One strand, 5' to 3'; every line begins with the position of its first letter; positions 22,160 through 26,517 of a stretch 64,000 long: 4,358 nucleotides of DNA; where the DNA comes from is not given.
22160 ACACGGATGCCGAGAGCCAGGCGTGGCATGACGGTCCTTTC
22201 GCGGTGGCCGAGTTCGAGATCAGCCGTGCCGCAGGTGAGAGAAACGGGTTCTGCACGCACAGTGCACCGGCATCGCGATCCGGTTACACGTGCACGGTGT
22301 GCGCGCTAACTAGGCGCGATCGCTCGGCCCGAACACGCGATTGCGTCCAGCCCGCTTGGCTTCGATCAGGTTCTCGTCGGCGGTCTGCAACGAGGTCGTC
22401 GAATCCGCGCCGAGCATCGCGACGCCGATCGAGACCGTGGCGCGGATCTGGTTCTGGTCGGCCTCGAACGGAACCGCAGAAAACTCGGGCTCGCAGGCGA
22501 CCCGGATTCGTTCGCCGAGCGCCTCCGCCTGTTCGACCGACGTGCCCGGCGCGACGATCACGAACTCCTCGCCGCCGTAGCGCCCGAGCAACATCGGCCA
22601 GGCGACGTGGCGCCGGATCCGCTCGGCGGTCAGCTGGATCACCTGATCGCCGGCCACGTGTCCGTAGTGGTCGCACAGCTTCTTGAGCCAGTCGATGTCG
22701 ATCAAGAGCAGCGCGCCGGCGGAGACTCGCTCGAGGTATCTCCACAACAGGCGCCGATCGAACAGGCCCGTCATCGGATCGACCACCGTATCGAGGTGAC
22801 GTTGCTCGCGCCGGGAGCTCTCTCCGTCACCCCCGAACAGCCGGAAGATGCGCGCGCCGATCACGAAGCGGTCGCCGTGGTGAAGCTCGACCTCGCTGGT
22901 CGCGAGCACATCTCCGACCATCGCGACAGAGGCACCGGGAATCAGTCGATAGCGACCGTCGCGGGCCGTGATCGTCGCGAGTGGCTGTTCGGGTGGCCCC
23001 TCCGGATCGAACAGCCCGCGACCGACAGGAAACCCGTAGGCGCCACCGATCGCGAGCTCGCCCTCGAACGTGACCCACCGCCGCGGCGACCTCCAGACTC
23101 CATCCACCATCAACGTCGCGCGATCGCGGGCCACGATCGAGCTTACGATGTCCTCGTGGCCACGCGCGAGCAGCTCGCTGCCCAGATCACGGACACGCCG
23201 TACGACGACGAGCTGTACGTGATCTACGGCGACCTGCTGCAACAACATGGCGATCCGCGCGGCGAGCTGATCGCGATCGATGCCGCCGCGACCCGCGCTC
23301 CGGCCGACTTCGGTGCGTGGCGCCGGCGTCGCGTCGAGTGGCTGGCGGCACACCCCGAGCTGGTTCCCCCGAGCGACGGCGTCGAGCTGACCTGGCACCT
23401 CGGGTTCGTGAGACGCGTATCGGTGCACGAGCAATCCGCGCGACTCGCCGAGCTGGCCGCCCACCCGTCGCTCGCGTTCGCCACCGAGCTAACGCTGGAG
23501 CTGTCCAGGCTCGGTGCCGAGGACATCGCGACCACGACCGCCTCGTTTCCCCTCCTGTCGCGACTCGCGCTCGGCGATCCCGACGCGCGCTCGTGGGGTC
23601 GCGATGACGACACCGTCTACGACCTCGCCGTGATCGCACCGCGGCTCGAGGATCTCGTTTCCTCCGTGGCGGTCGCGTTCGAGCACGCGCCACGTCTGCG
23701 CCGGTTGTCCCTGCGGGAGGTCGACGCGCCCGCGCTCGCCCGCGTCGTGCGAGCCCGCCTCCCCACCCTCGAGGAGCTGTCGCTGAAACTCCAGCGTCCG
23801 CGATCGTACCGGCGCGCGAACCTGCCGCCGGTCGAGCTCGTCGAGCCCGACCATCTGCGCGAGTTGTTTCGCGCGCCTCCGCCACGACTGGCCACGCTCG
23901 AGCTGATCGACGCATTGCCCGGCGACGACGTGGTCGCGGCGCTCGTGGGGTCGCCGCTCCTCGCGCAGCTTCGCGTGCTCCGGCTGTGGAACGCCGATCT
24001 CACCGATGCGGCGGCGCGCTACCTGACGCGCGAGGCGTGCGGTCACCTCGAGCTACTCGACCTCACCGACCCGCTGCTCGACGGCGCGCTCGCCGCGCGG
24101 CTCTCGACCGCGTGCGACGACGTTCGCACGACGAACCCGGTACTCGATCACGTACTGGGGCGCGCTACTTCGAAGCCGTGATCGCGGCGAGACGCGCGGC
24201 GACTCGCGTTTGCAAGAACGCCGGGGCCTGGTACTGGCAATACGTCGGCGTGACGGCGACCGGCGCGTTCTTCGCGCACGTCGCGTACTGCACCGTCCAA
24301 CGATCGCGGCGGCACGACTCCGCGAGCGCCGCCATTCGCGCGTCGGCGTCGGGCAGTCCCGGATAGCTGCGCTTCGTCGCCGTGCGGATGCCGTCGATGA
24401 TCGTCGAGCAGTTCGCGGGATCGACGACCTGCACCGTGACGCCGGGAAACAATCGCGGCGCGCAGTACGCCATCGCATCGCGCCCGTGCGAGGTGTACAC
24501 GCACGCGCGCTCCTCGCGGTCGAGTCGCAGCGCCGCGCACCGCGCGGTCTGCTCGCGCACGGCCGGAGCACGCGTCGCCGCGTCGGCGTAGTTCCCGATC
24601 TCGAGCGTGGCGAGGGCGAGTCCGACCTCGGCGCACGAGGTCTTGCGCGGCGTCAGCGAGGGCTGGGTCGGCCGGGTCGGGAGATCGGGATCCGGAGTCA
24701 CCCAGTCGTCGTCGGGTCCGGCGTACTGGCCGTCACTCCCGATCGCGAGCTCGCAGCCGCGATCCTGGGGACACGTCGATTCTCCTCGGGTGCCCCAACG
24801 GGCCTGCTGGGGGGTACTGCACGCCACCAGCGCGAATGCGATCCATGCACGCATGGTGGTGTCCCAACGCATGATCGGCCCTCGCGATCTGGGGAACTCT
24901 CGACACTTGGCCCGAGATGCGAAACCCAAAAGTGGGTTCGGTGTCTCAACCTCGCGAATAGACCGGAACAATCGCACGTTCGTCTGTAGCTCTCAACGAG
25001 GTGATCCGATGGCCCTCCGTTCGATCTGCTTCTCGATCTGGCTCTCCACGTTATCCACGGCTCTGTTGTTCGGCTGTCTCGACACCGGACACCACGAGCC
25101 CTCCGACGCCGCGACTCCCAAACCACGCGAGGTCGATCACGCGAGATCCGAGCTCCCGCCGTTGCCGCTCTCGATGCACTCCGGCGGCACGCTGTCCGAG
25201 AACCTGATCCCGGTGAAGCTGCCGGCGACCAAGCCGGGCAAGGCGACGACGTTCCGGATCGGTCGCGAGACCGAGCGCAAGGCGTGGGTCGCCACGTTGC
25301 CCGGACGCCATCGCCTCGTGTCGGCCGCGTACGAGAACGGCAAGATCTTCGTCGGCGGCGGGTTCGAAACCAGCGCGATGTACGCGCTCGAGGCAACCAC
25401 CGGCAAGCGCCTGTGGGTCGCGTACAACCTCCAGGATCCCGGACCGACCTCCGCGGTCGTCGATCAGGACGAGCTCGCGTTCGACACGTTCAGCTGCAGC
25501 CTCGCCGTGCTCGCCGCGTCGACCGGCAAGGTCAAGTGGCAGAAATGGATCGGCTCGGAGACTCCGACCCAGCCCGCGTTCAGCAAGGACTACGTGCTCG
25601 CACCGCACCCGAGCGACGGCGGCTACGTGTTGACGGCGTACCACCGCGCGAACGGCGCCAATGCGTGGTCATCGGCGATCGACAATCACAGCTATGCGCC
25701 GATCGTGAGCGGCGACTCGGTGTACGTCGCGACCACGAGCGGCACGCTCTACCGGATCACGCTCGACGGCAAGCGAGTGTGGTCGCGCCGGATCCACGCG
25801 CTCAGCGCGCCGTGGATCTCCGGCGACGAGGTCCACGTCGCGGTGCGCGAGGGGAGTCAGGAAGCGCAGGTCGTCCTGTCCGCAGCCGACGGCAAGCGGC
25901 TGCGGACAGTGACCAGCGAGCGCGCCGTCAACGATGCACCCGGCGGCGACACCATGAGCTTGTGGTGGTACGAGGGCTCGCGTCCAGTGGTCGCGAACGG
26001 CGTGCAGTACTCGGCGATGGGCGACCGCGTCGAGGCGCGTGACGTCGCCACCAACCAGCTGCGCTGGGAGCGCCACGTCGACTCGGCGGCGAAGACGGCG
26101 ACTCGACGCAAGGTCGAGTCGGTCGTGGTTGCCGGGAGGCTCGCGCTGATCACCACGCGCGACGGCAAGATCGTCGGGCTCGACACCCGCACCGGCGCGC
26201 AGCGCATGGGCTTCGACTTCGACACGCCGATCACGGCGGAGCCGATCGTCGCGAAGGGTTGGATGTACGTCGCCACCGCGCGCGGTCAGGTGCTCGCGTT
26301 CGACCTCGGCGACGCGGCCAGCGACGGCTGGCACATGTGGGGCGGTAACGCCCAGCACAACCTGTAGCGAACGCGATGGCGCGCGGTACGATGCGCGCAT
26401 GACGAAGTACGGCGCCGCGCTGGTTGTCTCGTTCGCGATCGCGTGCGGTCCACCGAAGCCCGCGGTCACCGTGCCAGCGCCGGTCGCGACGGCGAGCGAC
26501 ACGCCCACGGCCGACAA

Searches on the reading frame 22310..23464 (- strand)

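Call 49: search_protein_families(library=pfam, proteins=[window:22310-23464:-], max_evalue=0.00001)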
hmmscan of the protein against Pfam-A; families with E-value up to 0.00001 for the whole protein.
window:22310-23464:- (384 aa): 1 family
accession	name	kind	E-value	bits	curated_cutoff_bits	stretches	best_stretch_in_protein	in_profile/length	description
PF00990.26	GGDEF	-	1.3e-29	103.5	23.8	1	227-376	2-161/161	Diguanylate cyclase, GGDEF domain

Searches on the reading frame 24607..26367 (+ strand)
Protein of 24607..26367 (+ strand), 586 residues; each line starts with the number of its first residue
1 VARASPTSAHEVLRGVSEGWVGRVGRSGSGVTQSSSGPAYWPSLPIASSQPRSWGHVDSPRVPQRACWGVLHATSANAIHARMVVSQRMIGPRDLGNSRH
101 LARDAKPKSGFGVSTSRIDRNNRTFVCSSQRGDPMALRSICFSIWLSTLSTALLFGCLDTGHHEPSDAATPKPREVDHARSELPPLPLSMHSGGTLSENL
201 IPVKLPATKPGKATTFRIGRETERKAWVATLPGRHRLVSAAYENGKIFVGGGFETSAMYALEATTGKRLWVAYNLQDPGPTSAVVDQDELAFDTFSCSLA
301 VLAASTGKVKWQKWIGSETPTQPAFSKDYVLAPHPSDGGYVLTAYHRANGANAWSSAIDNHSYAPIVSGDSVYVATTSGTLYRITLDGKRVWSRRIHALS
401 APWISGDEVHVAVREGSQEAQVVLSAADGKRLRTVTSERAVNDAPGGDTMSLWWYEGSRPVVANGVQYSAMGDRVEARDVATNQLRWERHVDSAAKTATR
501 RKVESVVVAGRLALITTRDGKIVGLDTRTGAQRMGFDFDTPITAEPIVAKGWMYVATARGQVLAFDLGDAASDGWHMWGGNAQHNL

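Call 49: search_protein_families(library=pfam, proteins=[window:24607-26367:+], max_evalue=0.00001)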
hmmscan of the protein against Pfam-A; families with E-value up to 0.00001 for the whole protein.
window:24607-26367:+ (586 aa): 2 families
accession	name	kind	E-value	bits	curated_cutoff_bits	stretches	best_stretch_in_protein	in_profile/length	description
PF13360.13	PQQ_2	-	5e-24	85.7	27.6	3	213-384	43-222/233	Outer membrane protein assembly factor BamB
PF13570.13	Beta-prop_ACSF4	-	1.9e-15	57.5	133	1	226-398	42-214/329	Beta-alanine-activating enzyme, beta-propeller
